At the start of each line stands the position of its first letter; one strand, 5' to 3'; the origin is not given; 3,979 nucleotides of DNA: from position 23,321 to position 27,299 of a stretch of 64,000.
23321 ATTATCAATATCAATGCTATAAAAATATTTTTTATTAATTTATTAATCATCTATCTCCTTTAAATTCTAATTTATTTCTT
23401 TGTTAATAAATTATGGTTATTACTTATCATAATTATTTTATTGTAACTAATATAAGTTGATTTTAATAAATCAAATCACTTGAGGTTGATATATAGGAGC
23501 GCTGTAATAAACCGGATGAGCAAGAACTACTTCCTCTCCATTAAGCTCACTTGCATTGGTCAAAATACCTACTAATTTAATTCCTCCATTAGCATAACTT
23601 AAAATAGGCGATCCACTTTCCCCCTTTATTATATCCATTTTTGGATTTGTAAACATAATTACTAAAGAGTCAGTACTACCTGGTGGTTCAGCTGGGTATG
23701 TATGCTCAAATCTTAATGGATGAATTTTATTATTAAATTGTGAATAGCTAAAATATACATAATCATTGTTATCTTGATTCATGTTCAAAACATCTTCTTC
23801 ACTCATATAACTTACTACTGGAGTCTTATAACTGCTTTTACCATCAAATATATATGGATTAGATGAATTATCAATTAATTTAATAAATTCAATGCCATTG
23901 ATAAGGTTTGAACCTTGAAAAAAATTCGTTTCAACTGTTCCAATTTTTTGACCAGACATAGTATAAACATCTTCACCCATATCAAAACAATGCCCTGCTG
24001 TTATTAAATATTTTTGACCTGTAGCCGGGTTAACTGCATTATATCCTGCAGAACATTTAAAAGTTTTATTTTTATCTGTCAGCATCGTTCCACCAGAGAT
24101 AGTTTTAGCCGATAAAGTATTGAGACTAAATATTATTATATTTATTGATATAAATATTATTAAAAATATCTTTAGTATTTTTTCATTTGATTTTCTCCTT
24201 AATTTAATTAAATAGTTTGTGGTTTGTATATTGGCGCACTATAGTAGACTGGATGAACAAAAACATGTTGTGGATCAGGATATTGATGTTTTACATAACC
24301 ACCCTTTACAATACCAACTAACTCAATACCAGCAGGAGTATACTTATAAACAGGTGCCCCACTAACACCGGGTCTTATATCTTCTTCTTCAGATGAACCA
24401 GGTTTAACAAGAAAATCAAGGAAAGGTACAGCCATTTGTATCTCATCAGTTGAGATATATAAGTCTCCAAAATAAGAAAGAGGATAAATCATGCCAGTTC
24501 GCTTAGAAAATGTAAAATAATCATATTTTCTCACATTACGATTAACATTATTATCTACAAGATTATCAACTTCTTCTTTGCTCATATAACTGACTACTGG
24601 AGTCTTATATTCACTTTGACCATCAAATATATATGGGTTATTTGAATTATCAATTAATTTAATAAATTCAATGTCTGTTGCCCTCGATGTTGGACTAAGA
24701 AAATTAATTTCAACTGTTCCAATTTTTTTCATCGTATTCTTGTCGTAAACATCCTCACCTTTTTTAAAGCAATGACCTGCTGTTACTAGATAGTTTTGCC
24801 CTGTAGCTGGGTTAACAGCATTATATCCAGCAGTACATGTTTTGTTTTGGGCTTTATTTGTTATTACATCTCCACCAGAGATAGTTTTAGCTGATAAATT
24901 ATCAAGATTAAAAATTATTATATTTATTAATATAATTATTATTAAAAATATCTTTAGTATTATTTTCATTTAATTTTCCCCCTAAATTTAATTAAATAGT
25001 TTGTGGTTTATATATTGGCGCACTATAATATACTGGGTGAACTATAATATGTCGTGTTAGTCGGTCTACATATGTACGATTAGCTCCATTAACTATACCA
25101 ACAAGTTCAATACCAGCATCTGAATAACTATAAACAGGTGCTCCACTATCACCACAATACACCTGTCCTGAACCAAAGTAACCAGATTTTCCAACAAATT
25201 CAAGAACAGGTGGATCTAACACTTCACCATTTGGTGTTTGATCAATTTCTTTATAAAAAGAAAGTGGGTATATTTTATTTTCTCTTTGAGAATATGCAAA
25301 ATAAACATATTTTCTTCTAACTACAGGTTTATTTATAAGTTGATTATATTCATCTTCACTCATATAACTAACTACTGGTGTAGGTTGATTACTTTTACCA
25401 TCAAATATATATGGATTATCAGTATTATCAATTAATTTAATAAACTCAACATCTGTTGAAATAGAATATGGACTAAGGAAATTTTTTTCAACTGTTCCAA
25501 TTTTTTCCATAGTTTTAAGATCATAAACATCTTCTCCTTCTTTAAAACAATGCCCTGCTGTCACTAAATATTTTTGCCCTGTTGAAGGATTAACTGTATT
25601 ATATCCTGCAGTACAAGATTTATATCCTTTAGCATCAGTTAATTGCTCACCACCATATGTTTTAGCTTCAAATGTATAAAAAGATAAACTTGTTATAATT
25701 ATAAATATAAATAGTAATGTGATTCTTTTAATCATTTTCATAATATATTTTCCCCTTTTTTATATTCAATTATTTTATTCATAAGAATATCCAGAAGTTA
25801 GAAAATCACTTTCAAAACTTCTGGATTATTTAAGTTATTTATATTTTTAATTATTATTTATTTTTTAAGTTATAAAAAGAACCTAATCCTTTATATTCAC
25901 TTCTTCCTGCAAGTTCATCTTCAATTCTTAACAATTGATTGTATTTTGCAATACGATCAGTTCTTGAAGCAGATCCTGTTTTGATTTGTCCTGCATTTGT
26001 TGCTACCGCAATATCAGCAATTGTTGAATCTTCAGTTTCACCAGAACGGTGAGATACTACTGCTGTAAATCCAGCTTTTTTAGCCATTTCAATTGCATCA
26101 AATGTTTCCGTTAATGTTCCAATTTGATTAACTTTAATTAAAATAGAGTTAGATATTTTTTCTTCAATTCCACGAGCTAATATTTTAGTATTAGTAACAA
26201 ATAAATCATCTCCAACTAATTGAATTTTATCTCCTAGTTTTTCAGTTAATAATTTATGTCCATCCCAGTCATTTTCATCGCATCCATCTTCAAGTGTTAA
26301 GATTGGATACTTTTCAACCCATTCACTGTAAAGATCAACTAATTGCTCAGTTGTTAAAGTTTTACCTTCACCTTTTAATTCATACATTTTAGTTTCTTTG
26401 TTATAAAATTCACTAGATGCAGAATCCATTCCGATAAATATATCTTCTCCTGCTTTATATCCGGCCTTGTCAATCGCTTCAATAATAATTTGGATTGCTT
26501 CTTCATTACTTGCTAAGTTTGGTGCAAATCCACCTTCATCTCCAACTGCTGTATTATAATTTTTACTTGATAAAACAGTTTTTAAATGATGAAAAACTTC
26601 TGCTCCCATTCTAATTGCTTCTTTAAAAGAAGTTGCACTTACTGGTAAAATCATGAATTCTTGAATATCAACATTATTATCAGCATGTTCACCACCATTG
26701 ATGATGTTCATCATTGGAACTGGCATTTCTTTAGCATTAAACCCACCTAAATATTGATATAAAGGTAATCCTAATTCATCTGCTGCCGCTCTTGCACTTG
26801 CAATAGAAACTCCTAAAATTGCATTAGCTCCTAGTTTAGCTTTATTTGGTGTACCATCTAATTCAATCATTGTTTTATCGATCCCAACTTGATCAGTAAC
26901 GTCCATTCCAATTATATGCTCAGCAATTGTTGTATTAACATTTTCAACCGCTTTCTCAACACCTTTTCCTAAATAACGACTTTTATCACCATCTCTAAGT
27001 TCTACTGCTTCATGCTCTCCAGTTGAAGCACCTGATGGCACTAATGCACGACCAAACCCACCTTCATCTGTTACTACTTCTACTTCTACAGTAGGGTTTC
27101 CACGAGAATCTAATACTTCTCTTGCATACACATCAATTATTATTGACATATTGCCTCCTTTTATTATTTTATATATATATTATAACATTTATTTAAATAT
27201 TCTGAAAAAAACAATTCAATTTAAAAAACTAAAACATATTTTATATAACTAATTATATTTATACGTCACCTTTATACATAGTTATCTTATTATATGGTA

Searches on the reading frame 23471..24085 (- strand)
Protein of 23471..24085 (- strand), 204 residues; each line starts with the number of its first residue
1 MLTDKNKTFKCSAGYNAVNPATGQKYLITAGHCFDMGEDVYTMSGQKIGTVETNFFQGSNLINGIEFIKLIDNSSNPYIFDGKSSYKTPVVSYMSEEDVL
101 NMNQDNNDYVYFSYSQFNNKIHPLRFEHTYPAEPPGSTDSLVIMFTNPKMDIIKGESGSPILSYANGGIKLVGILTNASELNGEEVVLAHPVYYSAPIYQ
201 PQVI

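Call 84: search_protein_families(library=pfam, proteins=[window:23471-24085:-], max_evalue=0.001)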
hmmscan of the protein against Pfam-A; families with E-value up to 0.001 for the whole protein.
window:23471-24085:- (204 aa): 1 family
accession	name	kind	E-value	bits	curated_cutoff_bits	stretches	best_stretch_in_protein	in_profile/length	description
PF00089.32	Trypsin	-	0.00091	19.5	20.6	0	23-53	33-64/220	Trypsin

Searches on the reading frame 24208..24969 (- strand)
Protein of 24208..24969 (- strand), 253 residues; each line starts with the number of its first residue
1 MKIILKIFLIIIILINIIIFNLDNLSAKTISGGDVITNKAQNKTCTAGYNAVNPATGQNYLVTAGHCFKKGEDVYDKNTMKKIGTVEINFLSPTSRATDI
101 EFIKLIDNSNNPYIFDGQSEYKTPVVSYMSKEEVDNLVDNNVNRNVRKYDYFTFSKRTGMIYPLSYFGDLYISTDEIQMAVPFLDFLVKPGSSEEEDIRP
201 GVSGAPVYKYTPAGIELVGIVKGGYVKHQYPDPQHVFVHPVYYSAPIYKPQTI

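Call 84: search_protein_families(library=pfam, proteins=[window:24208-24969:-], max_evalue=0.001)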
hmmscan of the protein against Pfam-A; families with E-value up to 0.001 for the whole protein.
window:24208-24969:- (253 aa): 1 family
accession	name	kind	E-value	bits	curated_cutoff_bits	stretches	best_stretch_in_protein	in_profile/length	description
PF00089.32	Trypsin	-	0.00092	19.5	20.6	0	57-74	33-50/220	Trypsin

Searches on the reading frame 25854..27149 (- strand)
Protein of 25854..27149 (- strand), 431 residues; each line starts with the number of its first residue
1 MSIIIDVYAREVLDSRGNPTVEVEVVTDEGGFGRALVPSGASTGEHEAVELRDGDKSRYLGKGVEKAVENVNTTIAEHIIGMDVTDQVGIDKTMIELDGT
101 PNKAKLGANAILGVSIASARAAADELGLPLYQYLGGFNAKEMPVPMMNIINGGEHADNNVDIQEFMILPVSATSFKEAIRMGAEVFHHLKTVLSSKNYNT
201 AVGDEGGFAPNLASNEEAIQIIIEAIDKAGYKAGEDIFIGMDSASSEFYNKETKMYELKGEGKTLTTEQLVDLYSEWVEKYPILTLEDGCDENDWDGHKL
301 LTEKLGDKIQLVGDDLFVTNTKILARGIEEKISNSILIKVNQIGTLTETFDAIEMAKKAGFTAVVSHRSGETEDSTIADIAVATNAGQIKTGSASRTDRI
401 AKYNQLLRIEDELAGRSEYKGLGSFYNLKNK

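Call 18: list_cluster_members(proteins=[window:25854-27149:-, window:35971-37806:-, window:19688-22534:-, window:39590-41326:-, window:47793-49664:-, window:49958-51226:-, window:55387-55830:-, window:57270-57716:-])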
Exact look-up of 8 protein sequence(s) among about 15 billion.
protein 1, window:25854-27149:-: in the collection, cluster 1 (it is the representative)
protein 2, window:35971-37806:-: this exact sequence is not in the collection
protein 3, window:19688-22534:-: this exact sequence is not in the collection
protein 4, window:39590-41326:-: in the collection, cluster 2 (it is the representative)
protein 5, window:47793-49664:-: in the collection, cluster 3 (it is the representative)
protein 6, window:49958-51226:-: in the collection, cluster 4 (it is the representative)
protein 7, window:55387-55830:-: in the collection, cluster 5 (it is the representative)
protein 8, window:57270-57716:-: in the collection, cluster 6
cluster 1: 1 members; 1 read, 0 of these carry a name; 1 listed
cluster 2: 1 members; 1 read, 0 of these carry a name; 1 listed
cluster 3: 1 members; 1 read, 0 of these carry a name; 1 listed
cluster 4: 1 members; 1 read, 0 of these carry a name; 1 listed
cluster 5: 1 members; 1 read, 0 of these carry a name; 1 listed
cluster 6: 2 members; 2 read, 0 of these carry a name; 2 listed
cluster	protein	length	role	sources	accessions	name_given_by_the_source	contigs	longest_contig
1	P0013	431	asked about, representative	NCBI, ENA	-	-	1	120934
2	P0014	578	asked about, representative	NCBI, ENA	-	-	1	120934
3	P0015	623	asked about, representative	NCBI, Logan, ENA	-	-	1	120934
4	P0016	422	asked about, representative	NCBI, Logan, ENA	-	-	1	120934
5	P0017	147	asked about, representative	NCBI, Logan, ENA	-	-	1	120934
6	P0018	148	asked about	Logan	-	-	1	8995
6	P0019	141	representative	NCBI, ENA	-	-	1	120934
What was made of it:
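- Tried and rejected: Two exact sequences were not in the collection, and the other four sit in singleton 90% clusters without names (call 18).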
